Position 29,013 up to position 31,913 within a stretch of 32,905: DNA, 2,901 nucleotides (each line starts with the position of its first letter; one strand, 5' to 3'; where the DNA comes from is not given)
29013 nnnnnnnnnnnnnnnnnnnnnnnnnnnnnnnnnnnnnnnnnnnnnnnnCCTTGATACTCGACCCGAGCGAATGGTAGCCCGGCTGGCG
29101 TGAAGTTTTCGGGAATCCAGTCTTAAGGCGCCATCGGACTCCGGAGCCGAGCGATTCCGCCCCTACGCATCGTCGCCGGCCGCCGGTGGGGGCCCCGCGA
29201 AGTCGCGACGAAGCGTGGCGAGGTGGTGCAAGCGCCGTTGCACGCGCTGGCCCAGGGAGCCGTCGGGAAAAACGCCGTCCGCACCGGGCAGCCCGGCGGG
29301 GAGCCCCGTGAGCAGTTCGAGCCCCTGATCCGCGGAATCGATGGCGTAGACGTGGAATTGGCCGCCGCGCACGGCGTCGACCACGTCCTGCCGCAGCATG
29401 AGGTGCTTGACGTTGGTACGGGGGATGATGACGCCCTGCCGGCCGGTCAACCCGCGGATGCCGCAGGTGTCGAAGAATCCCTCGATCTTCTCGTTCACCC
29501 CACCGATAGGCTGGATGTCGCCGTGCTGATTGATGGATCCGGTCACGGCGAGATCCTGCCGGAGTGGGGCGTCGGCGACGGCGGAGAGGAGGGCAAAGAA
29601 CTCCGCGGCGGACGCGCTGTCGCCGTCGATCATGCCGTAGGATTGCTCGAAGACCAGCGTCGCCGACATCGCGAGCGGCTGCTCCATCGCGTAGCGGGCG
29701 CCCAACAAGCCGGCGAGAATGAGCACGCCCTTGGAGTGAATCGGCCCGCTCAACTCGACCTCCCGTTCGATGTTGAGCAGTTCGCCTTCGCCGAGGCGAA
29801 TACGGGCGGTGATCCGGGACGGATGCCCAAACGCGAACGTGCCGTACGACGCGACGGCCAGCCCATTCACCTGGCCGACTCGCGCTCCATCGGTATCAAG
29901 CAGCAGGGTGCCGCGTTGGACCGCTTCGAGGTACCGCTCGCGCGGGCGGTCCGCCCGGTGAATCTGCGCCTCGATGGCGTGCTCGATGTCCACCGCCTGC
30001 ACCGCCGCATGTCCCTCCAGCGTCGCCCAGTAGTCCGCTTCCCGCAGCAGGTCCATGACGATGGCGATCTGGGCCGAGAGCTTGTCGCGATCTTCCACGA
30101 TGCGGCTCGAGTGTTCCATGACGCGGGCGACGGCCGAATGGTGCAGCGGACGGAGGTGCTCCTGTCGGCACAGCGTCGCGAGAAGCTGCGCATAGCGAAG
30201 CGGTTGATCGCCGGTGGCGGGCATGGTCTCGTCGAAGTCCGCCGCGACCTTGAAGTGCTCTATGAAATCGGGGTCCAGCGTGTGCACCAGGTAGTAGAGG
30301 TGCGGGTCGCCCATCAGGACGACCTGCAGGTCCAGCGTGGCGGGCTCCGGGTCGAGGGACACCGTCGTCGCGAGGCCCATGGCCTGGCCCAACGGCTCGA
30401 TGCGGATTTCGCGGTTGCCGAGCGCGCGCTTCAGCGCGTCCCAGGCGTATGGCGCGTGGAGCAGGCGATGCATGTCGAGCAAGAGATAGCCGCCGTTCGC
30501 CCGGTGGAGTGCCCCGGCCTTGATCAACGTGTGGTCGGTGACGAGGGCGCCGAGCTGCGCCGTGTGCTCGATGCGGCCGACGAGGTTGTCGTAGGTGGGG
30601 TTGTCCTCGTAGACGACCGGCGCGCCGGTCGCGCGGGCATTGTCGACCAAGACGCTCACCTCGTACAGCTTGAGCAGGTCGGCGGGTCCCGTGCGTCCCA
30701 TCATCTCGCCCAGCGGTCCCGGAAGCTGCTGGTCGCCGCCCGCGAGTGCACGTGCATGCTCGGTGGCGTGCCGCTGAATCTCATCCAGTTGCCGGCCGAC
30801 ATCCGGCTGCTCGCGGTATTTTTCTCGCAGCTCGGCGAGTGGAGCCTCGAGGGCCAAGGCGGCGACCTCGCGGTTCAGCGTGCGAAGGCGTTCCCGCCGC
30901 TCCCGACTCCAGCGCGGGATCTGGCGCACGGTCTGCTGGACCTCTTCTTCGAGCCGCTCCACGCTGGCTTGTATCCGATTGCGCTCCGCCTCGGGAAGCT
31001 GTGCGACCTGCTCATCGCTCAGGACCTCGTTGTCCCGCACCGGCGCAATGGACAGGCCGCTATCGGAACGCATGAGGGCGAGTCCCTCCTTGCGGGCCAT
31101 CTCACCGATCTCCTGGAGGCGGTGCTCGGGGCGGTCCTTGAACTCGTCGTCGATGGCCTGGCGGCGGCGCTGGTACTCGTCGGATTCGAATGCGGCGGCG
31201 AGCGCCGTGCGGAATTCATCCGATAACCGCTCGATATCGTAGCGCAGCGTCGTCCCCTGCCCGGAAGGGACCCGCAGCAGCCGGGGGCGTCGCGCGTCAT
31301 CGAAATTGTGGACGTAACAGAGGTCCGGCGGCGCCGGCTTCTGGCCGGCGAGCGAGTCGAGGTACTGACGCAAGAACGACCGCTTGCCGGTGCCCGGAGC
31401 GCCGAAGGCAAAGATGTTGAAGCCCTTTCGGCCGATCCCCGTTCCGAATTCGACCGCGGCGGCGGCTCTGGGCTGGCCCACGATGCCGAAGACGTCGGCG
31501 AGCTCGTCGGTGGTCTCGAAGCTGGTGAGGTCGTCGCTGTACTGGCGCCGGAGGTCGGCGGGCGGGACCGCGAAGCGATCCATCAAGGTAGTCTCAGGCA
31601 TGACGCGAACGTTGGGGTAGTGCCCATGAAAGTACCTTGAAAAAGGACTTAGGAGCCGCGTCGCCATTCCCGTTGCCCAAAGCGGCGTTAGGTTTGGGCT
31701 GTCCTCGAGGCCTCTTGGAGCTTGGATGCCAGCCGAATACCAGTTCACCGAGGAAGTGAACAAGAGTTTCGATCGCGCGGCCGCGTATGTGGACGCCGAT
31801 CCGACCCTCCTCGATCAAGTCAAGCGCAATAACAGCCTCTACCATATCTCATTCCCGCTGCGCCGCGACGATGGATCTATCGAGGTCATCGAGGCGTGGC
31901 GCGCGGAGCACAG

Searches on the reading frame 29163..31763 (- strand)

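Call 3: search_protein_families(library=pfam, proteins=[window:29163-31763:-])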
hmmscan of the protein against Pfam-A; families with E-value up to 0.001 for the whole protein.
window:29163-31763:- (866 aa): 4 families
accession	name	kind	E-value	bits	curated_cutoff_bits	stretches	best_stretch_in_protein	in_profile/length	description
PF13654.12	AAA_32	-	5.9e-52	175.6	21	1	380-511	2-133/133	LonB-like, AAA domain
PF20436.4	LonB_AAA-LID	-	3.1e-22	78.8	22.4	1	539-603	1-65/65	Archaeal LonB, AAA+ ATPase LID domain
PF20437.3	LonC_helical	-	8.3e-14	51.7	24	1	147-180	1-34/34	Lon-like LonC helical domain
PF05362.19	Lon_C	-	1.1e-09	38.6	21.1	1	713-813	108-197/205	Lon protease (S16) C-terminal proteolytic domain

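Call 4: search_protein_families(library=ncbifam, proteins=[window:29163-31763:-])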
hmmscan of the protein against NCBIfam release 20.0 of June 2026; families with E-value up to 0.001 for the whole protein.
window:29163-31763:- (866 aa): 5 families
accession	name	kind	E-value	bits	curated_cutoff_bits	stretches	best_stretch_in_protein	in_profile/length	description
TIGR00764.1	lon_rel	equivalog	9e-40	136.8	516.6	1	371-796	162-575/608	ATP-dependent protease LonB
TIGR02903.1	spore_lon_C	equivalog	2.2e-13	49.6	678.8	1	710-787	521-591/615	Lon family ATP-dependent protease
TIGR02902.1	spore_lonB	equivalog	1.6e-09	36.9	723.3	1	711-793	438-513/531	ATP-dependent protease LonB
NF008053.0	PRK10787.1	equivalog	2.1e-06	26.1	891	1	713-789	676-745/784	endopeptidase La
TIGR00763.1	lon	equivalog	2.5e-06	26.3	608.05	1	713-762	700-749/795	endopeptidase La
